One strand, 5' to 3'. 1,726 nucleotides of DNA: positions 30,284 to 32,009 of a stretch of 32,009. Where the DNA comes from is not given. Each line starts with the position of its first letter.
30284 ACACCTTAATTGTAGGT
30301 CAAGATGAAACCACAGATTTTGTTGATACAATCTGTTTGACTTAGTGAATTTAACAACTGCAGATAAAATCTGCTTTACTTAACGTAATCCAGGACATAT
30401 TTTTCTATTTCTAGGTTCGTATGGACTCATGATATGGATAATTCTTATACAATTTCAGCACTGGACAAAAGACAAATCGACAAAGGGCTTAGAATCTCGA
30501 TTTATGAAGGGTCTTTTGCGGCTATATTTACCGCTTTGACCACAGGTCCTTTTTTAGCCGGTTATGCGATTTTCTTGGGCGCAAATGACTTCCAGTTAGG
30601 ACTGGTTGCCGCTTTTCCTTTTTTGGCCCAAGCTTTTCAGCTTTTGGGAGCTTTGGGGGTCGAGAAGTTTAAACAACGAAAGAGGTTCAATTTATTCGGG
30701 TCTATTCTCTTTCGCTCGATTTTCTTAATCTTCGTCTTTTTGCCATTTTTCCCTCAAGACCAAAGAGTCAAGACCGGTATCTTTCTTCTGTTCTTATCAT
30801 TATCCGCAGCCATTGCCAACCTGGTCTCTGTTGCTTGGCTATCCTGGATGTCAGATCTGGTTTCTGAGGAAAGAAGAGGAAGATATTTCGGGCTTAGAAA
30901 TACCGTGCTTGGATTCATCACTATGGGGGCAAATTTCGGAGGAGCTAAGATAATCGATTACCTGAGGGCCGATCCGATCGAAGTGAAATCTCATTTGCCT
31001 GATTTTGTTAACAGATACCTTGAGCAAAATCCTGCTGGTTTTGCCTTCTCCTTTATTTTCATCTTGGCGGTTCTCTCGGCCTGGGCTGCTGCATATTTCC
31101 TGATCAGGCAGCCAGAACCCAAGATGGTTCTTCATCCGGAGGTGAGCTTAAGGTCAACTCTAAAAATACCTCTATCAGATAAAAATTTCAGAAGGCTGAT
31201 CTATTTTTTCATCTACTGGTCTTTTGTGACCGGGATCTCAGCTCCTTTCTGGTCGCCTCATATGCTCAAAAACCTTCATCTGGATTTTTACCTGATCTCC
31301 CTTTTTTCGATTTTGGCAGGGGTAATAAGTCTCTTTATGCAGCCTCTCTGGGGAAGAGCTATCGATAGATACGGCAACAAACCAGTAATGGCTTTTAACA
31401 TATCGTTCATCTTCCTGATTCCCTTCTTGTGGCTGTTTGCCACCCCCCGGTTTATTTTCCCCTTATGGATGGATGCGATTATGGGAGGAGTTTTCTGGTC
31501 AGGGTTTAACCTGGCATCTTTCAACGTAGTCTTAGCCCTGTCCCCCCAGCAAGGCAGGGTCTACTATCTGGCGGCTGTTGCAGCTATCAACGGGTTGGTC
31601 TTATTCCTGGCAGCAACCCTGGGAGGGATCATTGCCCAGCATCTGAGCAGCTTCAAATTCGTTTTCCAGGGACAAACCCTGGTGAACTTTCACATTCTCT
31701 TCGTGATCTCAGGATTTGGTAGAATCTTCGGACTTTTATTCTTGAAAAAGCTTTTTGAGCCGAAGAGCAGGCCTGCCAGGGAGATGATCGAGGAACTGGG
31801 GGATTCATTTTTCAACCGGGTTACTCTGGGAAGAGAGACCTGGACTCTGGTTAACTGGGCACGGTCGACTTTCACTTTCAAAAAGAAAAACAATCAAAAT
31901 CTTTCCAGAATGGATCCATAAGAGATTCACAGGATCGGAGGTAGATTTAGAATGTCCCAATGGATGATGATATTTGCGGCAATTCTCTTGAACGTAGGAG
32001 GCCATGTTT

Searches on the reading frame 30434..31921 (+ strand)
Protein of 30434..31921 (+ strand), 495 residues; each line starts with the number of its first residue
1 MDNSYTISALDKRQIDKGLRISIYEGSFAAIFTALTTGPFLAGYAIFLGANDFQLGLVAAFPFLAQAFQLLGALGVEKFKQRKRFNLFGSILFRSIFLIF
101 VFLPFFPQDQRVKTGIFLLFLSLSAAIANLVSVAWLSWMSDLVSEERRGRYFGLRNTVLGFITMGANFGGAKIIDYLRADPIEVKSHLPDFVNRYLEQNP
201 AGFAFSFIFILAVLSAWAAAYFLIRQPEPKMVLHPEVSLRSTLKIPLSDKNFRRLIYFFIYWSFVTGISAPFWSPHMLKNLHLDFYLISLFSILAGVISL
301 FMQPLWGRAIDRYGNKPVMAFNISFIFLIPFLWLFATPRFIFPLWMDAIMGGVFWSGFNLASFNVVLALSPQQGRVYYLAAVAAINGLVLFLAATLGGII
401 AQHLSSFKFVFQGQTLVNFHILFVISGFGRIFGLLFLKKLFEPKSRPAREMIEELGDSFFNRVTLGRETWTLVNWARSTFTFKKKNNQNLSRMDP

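Call 6: search_protein_families(library=pfam, proteins=[window:30434-31921:+])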
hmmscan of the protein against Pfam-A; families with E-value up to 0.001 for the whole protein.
window:30434-31921:+ (495 aa): 1 family
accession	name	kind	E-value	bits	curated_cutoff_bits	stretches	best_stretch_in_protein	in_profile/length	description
PF07690.21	MFS_1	-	5.3e-31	108.2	33.4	2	27-339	5-291/347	Major Facilitator Superfamily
